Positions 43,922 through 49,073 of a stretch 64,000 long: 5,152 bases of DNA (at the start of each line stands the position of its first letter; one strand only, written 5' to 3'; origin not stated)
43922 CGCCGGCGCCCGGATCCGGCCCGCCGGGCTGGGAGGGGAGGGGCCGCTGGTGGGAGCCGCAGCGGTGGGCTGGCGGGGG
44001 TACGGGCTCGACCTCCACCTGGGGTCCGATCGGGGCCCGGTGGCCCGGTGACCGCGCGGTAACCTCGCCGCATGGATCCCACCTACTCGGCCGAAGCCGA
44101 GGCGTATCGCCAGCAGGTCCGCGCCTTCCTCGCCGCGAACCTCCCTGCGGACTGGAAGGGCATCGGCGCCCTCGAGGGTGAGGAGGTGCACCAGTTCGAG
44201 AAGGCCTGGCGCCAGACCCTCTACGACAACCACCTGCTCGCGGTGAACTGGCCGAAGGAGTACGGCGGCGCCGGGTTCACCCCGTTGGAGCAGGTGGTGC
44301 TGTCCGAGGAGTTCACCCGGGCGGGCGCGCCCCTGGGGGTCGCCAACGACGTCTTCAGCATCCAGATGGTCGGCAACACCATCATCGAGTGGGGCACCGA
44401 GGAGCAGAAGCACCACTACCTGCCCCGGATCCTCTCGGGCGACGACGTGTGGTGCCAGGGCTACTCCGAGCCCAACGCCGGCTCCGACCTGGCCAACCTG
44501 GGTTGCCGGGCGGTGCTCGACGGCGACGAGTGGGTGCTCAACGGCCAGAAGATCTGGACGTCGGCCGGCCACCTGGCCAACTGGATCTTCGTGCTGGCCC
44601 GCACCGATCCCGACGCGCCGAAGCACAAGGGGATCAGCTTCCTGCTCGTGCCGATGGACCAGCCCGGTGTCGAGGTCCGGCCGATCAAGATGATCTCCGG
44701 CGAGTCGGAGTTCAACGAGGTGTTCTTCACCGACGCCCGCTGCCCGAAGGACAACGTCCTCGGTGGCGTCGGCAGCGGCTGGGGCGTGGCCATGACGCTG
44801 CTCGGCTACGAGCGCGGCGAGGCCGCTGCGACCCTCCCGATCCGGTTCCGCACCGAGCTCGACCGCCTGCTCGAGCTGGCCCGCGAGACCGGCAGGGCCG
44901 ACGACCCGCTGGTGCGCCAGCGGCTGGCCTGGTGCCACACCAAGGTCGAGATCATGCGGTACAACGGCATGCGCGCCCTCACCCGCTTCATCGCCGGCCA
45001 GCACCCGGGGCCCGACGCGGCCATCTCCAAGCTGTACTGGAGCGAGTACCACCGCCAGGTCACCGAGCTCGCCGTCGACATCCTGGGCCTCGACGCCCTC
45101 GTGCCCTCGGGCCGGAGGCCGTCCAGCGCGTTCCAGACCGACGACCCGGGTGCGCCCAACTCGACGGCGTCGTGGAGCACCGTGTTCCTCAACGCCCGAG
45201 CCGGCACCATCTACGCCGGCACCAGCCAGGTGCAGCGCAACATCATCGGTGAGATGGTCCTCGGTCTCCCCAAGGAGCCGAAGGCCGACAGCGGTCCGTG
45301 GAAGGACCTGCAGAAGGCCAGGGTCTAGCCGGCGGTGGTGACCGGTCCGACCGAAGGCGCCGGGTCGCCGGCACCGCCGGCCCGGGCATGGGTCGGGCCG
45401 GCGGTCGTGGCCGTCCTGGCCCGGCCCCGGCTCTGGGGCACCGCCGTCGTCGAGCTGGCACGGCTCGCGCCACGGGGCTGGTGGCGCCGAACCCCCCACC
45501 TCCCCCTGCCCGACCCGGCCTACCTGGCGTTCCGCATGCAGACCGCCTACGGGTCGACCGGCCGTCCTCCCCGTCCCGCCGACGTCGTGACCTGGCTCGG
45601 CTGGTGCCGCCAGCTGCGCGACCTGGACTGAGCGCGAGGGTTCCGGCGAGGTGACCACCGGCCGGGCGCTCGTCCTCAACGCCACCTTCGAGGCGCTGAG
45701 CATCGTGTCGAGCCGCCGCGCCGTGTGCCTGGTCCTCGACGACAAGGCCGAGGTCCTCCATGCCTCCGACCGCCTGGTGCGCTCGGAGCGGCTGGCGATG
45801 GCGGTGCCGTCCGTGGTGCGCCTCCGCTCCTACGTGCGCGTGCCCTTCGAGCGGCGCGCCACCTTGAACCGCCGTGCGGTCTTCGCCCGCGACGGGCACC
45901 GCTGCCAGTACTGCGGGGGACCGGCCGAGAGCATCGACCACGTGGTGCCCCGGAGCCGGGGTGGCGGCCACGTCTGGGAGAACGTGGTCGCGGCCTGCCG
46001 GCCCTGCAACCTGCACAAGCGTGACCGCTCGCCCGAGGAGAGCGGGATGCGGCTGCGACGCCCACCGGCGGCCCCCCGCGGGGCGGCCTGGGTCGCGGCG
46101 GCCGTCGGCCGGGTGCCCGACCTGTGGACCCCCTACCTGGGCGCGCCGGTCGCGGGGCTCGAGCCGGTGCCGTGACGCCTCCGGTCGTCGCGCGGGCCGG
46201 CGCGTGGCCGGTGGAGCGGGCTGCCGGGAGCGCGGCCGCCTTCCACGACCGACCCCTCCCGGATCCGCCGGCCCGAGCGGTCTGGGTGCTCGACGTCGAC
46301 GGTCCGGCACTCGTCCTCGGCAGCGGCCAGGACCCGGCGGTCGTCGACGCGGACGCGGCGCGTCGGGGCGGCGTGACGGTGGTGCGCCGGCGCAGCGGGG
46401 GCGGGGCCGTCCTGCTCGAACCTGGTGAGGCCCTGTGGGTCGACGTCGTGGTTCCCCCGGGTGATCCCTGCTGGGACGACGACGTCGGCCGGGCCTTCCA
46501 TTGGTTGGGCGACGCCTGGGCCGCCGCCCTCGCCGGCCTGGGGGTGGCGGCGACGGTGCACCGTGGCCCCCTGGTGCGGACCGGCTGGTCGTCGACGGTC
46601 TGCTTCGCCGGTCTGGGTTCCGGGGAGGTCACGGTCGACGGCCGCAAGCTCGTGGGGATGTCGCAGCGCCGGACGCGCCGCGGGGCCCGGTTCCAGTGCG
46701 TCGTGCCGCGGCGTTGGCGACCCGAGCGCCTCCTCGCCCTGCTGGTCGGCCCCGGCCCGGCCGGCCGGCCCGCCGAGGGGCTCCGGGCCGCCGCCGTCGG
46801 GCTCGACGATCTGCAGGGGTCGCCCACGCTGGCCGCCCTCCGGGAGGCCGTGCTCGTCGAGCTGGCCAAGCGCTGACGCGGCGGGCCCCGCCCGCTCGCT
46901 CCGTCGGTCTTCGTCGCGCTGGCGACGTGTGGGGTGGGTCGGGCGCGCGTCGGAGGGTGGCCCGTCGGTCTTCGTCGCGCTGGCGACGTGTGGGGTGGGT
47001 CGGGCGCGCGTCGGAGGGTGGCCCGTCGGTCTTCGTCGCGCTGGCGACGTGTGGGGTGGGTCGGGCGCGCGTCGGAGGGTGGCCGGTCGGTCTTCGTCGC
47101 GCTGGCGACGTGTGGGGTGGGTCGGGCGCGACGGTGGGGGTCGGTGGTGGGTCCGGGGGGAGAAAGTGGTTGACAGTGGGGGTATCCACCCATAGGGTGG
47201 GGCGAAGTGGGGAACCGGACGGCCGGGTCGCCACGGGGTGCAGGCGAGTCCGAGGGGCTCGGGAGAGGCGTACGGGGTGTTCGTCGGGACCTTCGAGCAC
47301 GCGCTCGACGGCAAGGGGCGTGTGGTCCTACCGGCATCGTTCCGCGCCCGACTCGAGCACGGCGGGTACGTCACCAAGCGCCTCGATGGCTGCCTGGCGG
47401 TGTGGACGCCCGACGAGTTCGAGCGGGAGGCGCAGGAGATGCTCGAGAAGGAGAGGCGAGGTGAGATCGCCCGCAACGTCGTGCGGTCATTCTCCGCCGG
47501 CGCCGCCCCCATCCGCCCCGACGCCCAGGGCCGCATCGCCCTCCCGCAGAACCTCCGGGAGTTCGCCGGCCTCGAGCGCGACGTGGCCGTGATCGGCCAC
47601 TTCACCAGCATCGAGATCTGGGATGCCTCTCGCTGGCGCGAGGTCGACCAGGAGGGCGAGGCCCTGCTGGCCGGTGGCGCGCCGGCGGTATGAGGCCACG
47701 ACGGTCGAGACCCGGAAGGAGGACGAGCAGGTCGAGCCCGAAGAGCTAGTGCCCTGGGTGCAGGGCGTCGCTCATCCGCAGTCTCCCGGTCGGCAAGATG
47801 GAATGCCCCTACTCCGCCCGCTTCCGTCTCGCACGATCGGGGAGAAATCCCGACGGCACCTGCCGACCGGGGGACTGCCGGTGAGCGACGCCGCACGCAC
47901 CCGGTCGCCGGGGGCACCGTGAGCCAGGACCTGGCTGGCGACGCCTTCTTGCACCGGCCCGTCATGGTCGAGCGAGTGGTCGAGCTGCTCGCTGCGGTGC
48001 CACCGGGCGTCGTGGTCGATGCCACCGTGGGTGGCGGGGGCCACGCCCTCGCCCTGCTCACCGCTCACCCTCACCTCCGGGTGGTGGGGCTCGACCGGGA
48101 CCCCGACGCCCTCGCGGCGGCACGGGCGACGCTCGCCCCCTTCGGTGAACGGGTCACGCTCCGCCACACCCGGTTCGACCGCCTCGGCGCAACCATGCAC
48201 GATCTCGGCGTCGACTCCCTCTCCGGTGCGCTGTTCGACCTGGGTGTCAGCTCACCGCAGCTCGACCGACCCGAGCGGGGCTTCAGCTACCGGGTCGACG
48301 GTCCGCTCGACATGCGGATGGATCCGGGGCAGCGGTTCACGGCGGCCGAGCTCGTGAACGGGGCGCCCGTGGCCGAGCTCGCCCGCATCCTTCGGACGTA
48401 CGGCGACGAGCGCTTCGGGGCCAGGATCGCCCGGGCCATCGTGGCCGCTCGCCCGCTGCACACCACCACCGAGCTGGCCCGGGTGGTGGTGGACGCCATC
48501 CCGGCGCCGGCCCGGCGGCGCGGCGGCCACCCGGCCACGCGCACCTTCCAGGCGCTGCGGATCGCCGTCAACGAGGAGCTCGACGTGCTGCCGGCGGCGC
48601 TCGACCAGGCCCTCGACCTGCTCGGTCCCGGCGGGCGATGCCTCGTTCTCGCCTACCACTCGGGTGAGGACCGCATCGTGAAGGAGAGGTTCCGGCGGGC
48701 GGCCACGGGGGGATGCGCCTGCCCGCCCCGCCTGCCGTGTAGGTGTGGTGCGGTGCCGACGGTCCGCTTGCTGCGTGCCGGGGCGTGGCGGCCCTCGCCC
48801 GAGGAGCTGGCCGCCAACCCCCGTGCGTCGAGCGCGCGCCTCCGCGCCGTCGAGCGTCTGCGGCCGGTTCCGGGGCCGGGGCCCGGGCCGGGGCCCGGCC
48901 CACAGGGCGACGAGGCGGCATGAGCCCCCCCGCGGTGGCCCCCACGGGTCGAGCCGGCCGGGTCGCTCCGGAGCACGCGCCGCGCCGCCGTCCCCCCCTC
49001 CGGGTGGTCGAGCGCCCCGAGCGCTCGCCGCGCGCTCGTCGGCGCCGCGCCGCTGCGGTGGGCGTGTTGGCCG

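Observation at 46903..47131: Near-perfect 61-bp tandem repeat (~3.7 copies) abutting the dcw (mraZ) promoter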

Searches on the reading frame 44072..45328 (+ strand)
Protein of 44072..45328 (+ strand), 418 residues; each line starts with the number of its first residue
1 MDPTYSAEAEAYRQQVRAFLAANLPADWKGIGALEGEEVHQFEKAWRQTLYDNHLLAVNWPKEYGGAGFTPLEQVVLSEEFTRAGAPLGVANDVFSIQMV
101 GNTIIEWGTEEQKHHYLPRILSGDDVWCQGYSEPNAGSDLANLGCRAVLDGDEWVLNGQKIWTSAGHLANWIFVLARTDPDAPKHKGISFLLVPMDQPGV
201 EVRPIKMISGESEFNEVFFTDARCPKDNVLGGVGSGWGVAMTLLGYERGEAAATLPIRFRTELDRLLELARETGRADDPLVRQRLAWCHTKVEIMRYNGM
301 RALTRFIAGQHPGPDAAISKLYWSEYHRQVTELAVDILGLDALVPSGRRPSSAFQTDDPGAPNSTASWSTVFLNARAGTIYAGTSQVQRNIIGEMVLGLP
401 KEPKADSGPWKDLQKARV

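Call 9: search_protein_families(library=pfam, proteins=[window:44072-45328:+])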
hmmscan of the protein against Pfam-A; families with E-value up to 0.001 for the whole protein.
window:44072-45328:+ (418 aa): 3 families
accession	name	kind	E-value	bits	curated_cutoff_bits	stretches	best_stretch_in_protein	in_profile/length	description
PF00441.29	Acyl-CoA_dh_1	-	1.3e-25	90.7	22.4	1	234-396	1-149/150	Acyl-CoA dehydrogenase, C-terminal domain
PF02771.21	Acyl-CoA_dh_N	-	1.8e-22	80.3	22.9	1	7-124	2-113/113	Acyl-CoA dehydrogenase, N-terminal domain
PF02770.24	Acyl-CoA_dh_M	-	5.7e-22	78.2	33.3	1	128-221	1-96/97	Acyl-CoA dehydrogenase, middle domain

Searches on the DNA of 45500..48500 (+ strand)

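Call 5: search_rna_families(source=window, start=45500, end=48500, threshold=evalue, max_evalue=1)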
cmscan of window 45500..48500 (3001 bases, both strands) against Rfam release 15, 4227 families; matches with E-value up to 1: 1.
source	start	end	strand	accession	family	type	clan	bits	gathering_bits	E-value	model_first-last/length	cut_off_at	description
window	47767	47889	-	RF03976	MIR898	Gene; miRNA;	-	21.4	75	0.31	1-154/154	no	MIR898 microRNA precursor family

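Call 51: search_dna_similar(query=window:46877-47169:+, collection=plasmids, mode=distant, max_evalue=0.001, max_rows=10)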
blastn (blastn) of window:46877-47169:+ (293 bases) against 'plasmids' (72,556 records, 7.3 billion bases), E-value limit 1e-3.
No match.

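Call 52: search_dna_similar(query=window:46877-47169:+, collection=phages, mode=distant, max_evalue=0.001, max_rows=10)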
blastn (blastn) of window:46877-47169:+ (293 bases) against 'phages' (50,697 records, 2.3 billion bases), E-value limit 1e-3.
No match.

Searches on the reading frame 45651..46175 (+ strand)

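Call 9: search_protein_families(library=pfam, proteins=[window:45651-46175:+])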
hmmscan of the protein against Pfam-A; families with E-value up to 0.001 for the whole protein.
window:45651-46175:+ (174 aa): 2 families
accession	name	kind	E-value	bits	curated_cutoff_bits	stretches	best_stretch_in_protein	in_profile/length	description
PF14279.12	HNH_5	-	1.2e-12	48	27.5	1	85-135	1-55/56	HNH endonuclease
PF01844.29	HNH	-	4.7e-12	46.3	21.4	1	85-126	1-47/47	HNH endonuclease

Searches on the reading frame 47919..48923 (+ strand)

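Call 9: search_protein_families(library=pfam, proteins=[window:47919-48923:+])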
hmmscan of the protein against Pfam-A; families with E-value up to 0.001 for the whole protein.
window:47919-48923:+ (334 aa): 3 families
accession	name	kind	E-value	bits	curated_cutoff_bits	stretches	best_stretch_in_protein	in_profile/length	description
PF01795.25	Methyltransf_5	-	6.2e-104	348.2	27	1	10-313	2-308/309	MraW methylase family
PF13649.12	Methyltransf_25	-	4.7e-05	24.4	27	1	32-89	1-58/97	Methyltransferase domain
PF08242.18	Methyltransf_12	-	9e-05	23.6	30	0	38-84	4-52/98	Methyltransferase domain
